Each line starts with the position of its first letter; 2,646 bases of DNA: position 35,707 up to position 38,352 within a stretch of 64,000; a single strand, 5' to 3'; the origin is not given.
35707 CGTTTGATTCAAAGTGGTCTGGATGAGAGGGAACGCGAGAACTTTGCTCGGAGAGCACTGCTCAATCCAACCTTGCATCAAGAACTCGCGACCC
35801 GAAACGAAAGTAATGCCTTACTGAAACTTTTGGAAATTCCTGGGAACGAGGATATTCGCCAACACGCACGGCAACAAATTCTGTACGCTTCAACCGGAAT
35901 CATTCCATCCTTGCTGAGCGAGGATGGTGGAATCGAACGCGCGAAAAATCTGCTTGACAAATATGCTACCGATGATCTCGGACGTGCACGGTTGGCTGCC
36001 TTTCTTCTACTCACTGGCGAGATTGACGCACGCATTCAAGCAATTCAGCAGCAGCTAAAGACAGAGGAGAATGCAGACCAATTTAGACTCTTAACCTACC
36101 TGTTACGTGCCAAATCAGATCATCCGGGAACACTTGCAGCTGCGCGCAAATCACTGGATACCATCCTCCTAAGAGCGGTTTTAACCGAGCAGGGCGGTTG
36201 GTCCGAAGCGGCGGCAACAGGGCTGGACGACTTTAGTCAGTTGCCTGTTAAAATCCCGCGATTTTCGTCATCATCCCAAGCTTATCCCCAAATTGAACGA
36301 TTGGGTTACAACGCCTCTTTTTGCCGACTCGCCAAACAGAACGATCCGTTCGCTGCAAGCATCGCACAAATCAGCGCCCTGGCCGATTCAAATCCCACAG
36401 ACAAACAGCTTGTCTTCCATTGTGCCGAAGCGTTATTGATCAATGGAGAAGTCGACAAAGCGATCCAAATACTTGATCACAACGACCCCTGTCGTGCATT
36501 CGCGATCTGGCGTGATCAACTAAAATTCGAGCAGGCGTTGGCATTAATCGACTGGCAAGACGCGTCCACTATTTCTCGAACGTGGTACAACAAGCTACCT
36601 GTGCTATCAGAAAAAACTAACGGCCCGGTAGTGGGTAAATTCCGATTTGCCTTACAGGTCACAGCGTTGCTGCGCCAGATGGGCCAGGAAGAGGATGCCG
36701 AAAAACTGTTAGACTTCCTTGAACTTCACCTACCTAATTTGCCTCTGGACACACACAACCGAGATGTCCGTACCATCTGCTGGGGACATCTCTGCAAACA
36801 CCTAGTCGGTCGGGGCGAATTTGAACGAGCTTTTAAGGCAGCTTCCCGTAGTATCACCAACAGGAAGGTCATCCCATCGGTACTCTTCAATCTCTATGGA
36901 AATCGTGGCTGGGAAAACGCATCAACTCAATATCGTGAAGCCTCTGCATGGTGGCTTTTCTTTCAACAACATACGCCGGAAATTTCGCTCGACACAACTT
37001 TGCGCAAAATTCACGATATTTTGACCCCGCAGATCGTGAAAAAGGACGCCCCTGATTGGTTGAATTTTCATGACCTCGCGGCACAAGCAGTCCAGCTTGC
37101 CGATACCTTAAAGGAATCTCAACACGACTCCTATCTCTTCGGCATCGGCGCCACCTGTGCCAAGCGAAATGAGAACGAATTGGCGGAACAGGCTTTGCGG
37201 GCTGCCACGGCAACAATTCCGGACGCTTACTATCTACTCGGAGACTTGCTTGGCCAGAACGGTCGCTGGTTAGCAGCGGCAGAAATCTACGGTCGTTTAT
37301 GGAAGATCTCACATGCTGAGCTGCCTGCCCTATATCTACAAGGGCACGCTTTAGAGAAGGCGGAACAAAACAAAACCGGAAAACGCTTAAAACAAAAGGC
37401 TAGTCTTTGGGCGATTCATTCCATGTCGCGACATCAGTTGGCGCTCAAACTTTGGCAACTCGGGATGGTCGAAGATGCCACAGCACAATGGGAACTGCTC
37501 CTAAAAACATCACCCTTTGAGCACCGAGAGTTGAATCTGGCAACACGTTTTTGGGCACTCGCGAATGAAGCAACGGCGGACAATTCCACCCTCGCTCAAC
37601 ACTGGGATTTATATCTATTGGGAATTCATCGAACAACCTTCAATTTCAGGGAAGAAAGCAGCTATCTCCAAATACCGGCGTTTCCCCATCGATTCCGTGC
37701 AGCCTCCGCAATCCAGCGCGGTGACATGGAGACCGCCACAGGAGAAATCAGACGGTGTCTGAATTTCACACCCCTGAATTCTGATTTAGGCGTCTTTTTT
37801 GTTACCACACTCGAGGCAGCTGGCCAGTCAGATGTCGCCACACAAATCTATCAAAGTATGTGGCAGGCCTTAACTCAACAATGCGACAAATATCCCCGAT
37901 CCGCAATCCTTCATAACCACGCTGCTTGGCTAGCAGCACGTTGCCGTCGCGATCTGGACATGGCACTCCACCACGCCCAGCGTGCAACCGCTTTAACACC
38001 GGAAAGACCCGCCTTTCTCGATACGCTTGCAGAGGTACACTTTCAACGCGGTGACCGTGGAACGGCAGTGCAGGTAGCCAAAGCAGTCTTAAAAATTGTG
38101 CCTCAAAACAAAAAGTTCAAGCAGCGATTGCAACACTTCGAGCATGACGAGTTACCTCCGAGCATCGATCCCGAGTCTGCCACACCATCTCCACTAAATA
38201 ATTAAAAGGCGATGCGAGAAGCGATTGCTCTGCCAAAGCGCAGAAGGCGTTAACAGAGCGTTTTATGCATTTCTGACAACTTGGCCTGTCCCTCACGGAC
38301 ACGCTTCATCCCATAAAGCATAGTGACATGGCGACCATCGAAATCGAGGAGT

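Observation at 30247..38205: Giant exported protein made of about 45 strictly in-register 39-residue repeats, with no recognisable catalytic domain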

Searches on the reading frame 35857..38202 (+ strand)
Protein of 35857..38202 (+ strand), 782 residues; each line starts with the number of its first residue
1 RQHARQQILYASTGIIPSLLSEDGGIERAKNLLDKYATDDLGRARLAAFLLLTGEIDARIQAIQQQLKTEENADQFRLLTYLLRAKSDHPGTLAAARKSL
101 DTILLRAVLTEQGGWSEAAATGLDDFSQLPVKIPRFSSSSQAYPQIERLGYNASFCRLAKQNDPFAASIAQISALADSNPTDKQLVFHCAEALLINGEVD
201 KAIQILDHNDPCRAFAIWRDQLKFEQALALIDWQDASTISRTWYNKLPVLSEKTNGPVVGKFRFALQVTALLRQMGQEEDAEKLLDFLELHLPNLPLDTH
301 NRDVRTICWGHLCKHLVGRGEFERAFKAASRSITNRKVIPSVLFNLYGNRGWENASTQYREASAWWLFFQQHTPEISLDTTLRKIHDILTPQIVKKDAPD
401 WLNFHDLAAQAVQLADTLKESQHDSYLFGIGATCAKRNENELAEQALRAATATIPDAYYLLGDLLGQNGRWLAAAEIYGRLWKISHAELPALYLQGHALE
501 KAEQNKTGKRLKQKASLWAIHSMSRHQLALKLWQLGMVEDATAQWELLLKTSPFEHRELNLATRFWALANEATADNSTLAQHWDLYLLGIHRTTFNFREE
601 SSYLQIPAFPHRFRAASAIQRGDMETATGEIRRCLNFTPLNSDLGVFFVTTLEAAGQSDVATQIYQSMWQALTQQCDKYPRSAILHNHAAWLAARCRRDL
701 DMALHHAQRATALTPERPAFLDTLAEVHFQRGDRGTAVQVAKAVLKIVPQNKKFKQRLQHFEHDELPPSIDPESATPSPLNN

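Call 53: find_homologous_proteins(query=A8, max_evalue=1e-10)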
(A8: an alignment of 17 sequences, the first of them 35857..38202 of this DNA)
Query A8 (17 sequences) (782 aa, profile of the alignment): 27 proteins with E <= 1e-10 among 8000 candidates.
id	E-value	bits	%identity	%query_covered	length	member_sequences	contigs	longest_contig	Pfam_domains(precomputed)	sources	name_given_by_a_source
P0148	3.8e-235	801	27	95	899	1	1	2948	PF00515.35,PF12895.14,PF13424.13,PF07719.24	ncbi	-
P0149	9.3e-212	724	30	96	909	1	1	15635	PF12895.14,PF13428.13,PF07719.24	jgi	jgi:tetratricopeptide (TPR) repeat protein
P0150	3.1e-199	682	31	90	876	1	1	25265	-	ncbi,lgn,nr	ncbi:MAG: hypothetical protein JXB62_21590 [Pirellulales bacterium]|nr:hypothetical protein [Pirellu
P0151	2.8e-161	557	28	93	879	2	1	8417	PF00515.35,PF12895.14,PF13424.13,PF13176.13,PF13432.13,PF13181.13,PF07719.24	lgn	-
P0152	1.7e-115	405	30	38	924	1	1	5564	PF14559.13,PF13424.13,PF13428.13,PF07719.24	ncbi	ncbi:MAG: hypothetical protein ACRC7O_15550 [Fimbriiglobus sp.]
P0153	1.2e-22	98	38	7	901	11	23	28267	PF03704.24,PF25060.1,PF13414.13,PF21325.4,PF21244.4,PF01535.27,PF12569.15,PF13374.13,PF02064.22,PF07721.21,PF24575.2,PF02259.30,PF00515.35,PF04212.25,PF13424.13,PF13429.13,PF24603.2,PF14561.13,PF07719.24,PF13174.13,PF20308.5,PF25063.1,PF13431.13,PF23914.2,PF25062.2,PF07720.19,PF13176.13,PF13428.13,P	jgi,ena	jgi:tetratricopeptide (TPR) repeat protein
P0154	7.8e-19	86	26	16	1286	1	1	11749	PF25060.1,PF13414.13,PF13374.13,PF07721.21,PF24575.2,PF00515.35,PF13424.13,PF14561.13,PF07719.24,PF13174.13,PF20308.5,PF25063.1,PF14853.13,PF13431.13,PF23914.2,PF25062.2,PF13176.13,PF13428.13,PF25064.2,PF14559.13,PF13371.13,PF26725.1,PF12895.14,PF21033.5,PF13432.13,PF13181.13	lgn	-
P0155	3.1e-17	80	22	37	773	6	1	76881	PF10602.16,PF03704.24,PF09976.16,PF13414.13,PF21325.4,PF01535.27,PF17169.10,PF08238.19,PF13374.13,PF07721.21,PF24575.2,PF00515.35,PF04212.25,PF13424.13,PF13429.13,PF25170.2,PF24603.2,PF14561.13,PF07719.24,PF13174.13,PF20308.5,PF25063.1,PF13431.13,PF23914.2,PF25062.2,PF07720.19,PF13176.13,PF13428.13,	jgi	jgi:tetratricopeptide (TPR) repeat protein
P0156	4.0e-16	77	33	8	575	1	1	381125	PF25063.1,PF13431.13,PF23914.2,PF25060.1,PF13414.13,PF13176.13,PF13428.13,PF25064.2,PF13374.13,PF07721.21,PF14559.13,PF24575.2,PF13371.13,PF00515.35,PF12895.14,PF13424.13,PF21033.5,PF13432.13,PF13429.13,PF13181.13,PF07719.24,PF13174.13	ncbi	ncbi:MAG: tetratricopeptide repeat protein [bacterium]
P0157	2.1e-14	71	35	8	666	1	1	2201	PF03704.24,PF13414.13,PF21325.4,PF21545.4,PF13374.13,PF07721.21,PF24575.2,PF00515.35,PF04212.25,PF13424.13,PF13429.13,PF14561.13,PF07719.24,PF13174.13,PF20308.5,PF25063.1,PF13431.13,PF23914.2,PF25062.2,PF07720.19,PF13176.13,PF13428.13,PF25064.2,PF14559.13,PF10516.16,PF13371.13,PF17874.8,PF12895.14,P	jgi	jgi:tetratricopeptide (TPR) repeat protein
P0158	2.5e-14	71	31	9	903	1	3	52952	PF03704.24,PF09976.16,PF25060.1,PF13414.13,PF10952.16,PF01535.27,PF13374.13,PF02064.22,PF07721.21,PF24575.2,PF02259.30,PF00515.35,PF13424.13,PF13429.13,PF14561.13,PF07719.24,PF13174.13,PF20308.5,PF25063.1,PF13431.13,PF23914.2,PF13176.13,PF13428.13,PF25064.2,PF14559.13,PF13371.13,PF26725.1,PF12895.14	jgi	jgi:tetratricopeptide (TPR) repeat protein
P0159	2.6e-14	71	35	8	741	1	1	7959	PF03704.24,PF13414.13,PF21325.4,PF21545.4,PF13374.13,PF07721.21,PF24575.2,PF00515.35,PF04212.25,PF13424.13,PF13429.13,PF14561.13,PF07719.24,PF13174.13,PF20308.5,PF25063.1,PF13431.13,PF23914.2,PF25062.2,PF07720.19,PF13176.13,PF13428.13,PF25064.2,PF14559.13,PF10516.16,PF13371.13,PF17874.8,PF12895.14,P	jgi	jgi:tetratricopeptide (TPR) repeat protein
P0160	3.0e-14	71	35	8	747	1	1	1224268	PF03704.24,PF13414.13,PF21325.4,PF21545.4,PF13374.13,PF07721.21,PF24575.2,PF00515.35,PF04212.25,PF13424.13,PF13429.13,PF14561.13,PF07719.24,PF13174.13,PF20308.5,PF25063.1,PF13431.13,PF23914.2,PF25062.2,PF07720.19,PF13176.13,PF13428.13,PF25064.2,PF14559.13,PF10516.16,PF13371.13,PF17874.8,PF12895.14,P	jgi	jgi:tetratricopeptide (TPR) repeat protein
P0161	3.2e-14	71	35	8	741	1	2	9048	PF03704.24,PF13414.13,PF21325.4,PF21545.4,PF13374.13,PF07721.21,PF24575.2,PF00515.35,PF04212.25,PF13424.13,PF13429.13,PF14561.13,PF07719.24,PF13174.13,PF20308.5,PF25063.1,PF13431.13,PF23914.2,PF25062.2,PF07720.19,PF13176.13,PF13428.13,PF25064.2,PF14559.13,PF10516.16,PF13371.13,PF17874.8,PF12895.14,P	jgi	jgi:tetratricopeptide (TPR) repeat protein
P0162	5.6e-14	70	21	33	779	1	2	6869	PF03704.24,PF09976.16,PF13414.13,PF10952.16,PF13374.13,PF07721.21,PF24575.2,PF00515.35,PF13424.13,PF13429.13,PF07719.24,PF13174.13,PF25063.1,PF13431.13,PF23914.2,PF13176.13,PF13428.13,PF25064.2,PF14559.13,PF13371.13,PF12895.14,PF21033.5,PF13432.13,PF13181.13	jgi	jgi:tetratricopeptide (TPR) repeat protein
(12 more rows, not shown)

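Call 66: predict_structure(alignment_id=A10)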
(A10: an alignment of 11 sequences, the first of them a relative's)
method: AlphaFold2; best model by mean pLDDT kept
length: 899 residues; sequences in the alignment: 11
mean_pLDDT: 87.6   pTM: 0.82
mean pLDDT of the five models: 87.6, 85.9, 85.4, 85.2, 84.2
residues with pLDDT >= 90: 613; 70-90: 196; 50-70: 29; < 50: 61
segments of 3 or more residues with pLDDT < 50: 1-23, 268-279, 382-406
pLDDT, mean of each block of 10 residues (from residue 1): 44 36 69 93 93 90 93 93 88 88 90 87 80 84 75 75 89 86 94 97 94 95 97 95 91 92 64 41 81 94 95 88 91 94 90 95 92 77 43 38 55 92 94 94 84 92 91 79 87 92 92 93 92 95 91 94 94 95 93 95 97 79 93 97 96 90 94 94 90 90 92 94 72 82 97 97 97 96 98 98 97 95 98 98 97 97 96 97 93 85
secondary structure, 60 per line:
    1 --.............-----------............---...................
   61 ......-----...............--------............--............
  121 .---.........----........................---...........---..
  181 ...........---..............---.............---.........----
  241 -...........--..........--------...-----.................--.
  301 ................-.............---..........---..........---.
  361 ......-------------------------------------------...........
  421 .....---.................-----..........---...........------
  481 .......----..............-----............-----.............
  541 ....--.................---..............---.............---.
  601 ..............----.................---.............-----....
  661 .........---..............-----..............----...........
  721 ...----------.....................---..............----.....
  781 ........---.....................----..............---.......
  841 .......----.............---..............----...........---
elements in order (helices of 4 or more, strands of 3 or more residues): H3-15 H27-38 H42-66 H72-86 H95-106 H109-121 H125-133 H138-161 H165-175 H179-191 H195-208 H212-224 H228-236 H242-252 H255-264 H281-297 H300-316 H318-330 H334-343 H347-356 H360-366 H410-425 H429-445 H451-460 H464-474 H481-487 H492-505 H511-522 H528-544 H547-563 H567-580 H584-596 H600-614 H619-635 H639-651 H657-669 H673-686 H692-705 H710-723 H734-754 H758-771 H776-788 H792-812 H817-830 H834-847 H852-864 H868-881 H886-896

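Call 69: fold_search(model_id=the predicted structure, library=pdb)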
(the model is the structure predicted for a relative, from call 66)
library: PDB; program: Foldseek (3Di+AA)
matches with E <= 10: 1575; with E <= 0.001: 244
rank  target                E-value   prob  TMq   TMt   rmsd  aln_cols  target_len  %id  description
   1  9hvq_Q                2.1e-08  1.00  0.21  0.21  35.5       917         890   13  Structure of the transcribing Pol II-DSIF-PAF-SPT6-RECQL5 complex (released 2025-07-16)
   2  9rtt_Q                2.3e-08  1.00  0.20  0.20  35.9       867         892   12  Activated Elongation Complex with IWS1 and ELOF1 (released 2025-09-03)
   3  1w3b_A                2.5e-08  1.00  0.19  0.38  19.0       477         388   16  The superhelical TPR domain of O-linked GlcNAc transferase reveals structural similarities to importin alpha. (released 2004-09-09)
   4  6af0_A                4.6e-08  1.00  0.18  0.18  38.1       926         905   12  Structure of Ctr9, Paf1 and Cdc73 ternary complex from Myceliophthora thermophila (released 2018-09-19)
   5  5dse_C                4.8e-08  1.00  0.18  0.21  34.8       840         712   14  Crystal Structure of the TTC7B/Hyccin Complex (released 2015-12-02)
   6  7y4i_B                8.3e-08  1.00  0.14  0.15  22.3       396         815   16  Crystal structure of SPINDLY in complex with GDP (released 2022-12-07)
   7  8dtg_A                1.1e-07  1.00  0.15  0.16  22.9       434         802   15  Cryo-EM structure of Arabidopsis SPY alternative conformation 1 (released 2023-03-08)
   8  7y4i_A                1.1e-07  1.00  0.14  0.16  22.2       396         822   16  Crystal structure of SPINDLY in complex with GDP (released 2022-12-07)
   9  8fgw_D                1.1e-07  1.00  0.27  0.20  26.3      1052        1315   13  Human IFT-A complex structures provide molecular insights into ciliary transport (released 2023-02-22)
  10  8bbg_D                1.2e-07  1.00  0.18  0.14  33.1      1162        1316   13  Structure of the IFT-A complex; anterograde IFT-A train model (released 2022-12-21)
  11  4buj_F                1.3e-07  1.00  0.20  0.16  42.6      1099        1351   11  Crystal structure of the S. cerevisiae Ski2-3-8 complex (released 2013-08-28)
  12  6eou                  1.4e-07  1.00  0.19  0.41  11.4       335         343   19  O-GlcNAc transferase TPR domain with the intellectual disability associated mutation L254F (released 2018-05-09)
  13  7yeh_A                2.0e-07  1.00  0.18  0.16  23.2       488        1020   19  Cryo-EM structure of human OGT-OGA complex (released 2023-07-12)
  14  8dtf_A                2.0e-07  1.00  0.15  0.17  22.8       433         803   15  Cryo-EM structure of the full length Arabidopsis SPY with complete TPRs (released 2023-03-08)
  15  9qhb                  2.1e-07  1.00  0.17  0.41  10.5       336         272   19  Crystal structure of 16-repeat CTPR protein with eliminated coordination sites (released 2025-10-22)
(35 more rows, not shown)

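Call 80: search_protein_families(library=pfam, alignment_id=A10, max_evalue=0.01)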
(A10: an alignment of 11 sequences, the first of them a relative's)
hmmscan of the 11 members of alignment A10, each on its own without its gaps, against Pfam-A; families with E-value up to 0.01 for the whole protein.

A. member 1, P0148 (899 aa): 7 families
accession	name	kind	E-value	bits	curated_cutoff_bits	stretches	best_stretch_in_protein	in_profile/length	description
PF12895.13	ANAPC3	-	2e-08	34.8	27.2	1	833-893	4-63/82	Anaphase-promoting complex, cyclosome, subunit 3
PF07719.23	TPR_2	-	8.8e-07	29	27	1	854-884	3-33/34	Tetratricopeptide repeat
PF00515.34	TPR_1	-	1.5e-06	28.2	27.8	0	858-884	7-33/34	Tetratricopeptide repeat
PF13424.12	TPR_12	-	3.3e-06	27.6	30.1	2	585-638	4-60/77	Tetratricopeptide repeat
PF13428.12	TPR_14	-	8.4e-05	23.3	23.5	1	855-894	4-43/44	Tetratricopeptide repeat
PF14559.12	TPR_19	-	0.00038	21.2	25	1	833-893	6-66/68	Tetratricopeptide repeat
PF13432.12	TPR_16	-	0.00092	20.1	32.7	1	832-884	11-63/65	Tetratricopeptide repeat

B. families by the number of members that match (of 11 scanned): 19 families
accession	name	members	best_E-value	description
PF13428.12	TPR_14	8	3.2e-11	Tetratricopeptide repeat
PF07719.23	TPR_2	7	2.8e-12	Tetratricopeptide repeat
PF12895.13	ANAPC3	6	1.5e-09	Anaphase-promoting complex, cyclosome, subunit 3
PF14559.12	TPR_19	5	3.3e-14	Tetratricopeptide repeat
PF13432.12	TPR_16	5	2.4e-09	Tetratricopeptide repeat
PF00515.34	TPR_1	5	2.4e-07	Tetratricopeptide repeat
PF13424.12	TPR_12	3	2.4e-07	Tetratricopeptide repeat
PF13181.12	TPR_8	3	1.4e-06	Tetratricopeptide repeat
PF13646.12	HEAT_2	3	0.00011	HEAT repeats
PF13176.12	TPR_7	2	6.1e-06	Tetratricopeptide repeat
PF13431.12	TPR_17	2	4.1e-05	Tetratricopeptide repeat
PF23558.1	TPR_P4H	2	0.00057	Prolyl 4-hydroxylase peptide-substrate-binding domain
PF13414.12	TPR_11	2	0.00059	TPR repeat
PF13174.12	TPR_6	2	0.0017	Tetratricopeptide repeat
PF23914.1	TPR_CcmH_CycH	2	0.0018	Cytochrome c-type biogenesis protein H TPR domain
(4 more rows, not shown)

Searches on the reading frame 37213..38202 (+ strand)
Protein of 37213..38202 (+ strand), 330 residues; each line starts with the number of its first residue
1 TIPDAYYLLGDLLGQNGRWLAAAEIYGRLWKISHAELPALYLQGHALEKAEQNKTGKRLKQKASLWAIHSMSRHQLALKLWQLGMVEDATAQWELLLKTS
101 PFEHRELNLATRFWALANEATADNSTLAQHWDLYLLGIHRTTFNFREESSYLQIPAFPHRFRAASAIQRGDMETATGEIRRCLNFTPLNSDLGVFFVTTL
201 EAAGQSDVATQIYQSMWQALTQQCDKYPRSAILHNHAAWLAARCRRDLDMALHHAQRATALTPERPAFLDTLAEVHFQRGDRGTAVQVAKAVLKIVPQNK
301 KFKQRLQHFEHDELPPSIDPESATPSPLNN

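Call 45: find_related_loci(query=A7, collection=genome_contigs, flank=8000)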
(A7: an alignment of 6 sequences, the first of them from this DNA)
Query A7 (330 aa) in genome_contigs; peptide patterns used: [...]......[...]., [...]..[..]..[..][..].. (x = any residue, [..] = any of these).
332 stretches matched a pattern; 274 encode a relative of the query (tblastn E <= 1e-3); the best 80 are kept; 79 distinct loci.
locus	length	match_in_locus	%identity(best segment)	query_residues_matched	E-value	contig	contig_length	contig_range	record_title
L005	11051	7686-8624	38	5-319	2e-64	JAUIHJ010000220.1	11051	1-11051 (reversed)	MAG: bacterium isolate Co_bin.204 NODE_32901_length_11051_cov_1.082296, whole genome shotgun sequence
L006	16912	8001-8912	39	10-315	2e-63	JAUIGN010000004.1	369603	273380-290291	MAG: bacterium isolate Co_bin.157 NODE_239_length_369603_cov_2.343189, whole genome shotgun sequence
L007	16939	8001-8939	39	3-315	2e-59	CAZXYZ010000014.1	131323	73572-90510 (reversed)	MAG TPA_asm: uncultured Pirellulaceae bacterium isolate binchicken_co16_356 genome assembly, contig: NODE_195_length_131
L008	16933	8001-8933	39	5-315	3e-58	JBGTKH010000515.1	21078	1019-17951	MAG: Pirellulaceae bacterium isolate JTS-RE308 k141_3977105, whole genome shotgun sequence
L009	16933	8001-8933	36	4-315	6e-56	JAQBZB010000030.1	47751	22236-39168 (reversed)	MAG: Planctomycetota bacterium isolate casp150-mb.46 NODE_1928_length_47751_cov_0.141925, whole genome shotgun sequence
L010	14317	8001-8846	39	32-315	1e-53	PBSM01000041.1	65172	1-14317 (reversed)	MAG: Planctomycetaceae bacterium isolate NP86 MHASMcontig_573510, whole genome shotgun sequence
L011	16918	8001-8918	37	9-315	3e-52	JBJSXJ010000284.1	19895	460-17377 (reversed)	MAG: Planctomycetota bacterium isolate samp_4435_metadecoder_655 samp_4435_2101008, whole genome shotgun sequence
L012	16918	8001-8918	37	9-315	3e-52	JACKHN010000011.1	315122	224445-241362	MAG: Planctomycetaceae bacterium isolate HK-STAS-PLAN-19 HK-STAS-PLAN-19_11, whole genome shotgun sequence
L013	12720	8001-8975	33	9-327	1e-51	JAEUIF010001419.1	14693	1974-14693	MAG: Planctomycetia bacterium isolate new MAG-36 k141_4115119, whole genome shotgun sequence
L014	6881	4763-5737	35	8-325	9e-51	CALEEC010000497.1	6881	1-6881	MAG: uncultured Gemmataceae bacterium isolate R1_Bin_Bin_101_sub_1 genome assembly, contig: c_000003800796, whole genome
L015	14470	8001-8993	33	2-326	5e-49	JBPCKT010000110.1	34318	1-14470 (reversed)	MAG: Pirellulaceae bacterium isolate TH_ant_mag_59 S1Ck127_9447503_flag_1_multi_21.9939_len_34318, whole genome shotgun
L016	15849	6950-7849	33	9-309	4e-49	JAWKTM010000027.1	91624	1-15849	MAG: Pirellulaceae bacterium isolate ABC2.65 ABC2.65.fa-27, whole genome shotgun sequence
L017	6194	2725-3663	33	2-315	3e-48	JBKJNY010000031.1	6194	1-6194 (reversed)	MAG: Pirellulaceae bacterium isolate ant_bin.39 S1Ck117_6024124_flag_0_multi_23.8473_len_6194, whole genome shotgun sequ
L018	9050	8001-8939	35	2-315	1e-47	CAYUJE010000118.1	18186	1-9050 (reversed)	MAG TPA_asm: uncultured Pirellulaceae bacterium isolate SRP150892_co2_125 genome assembly, contig: NODE_4337_length_1818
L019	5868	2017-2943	35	9-316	4e-47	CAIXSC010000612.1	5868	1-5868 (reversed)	MAG: uncultured Planctomycetaceae bacterium isolate LaPlata-15m-b_bin-643 genome assembly, contig: bin-643:0612/1075, wh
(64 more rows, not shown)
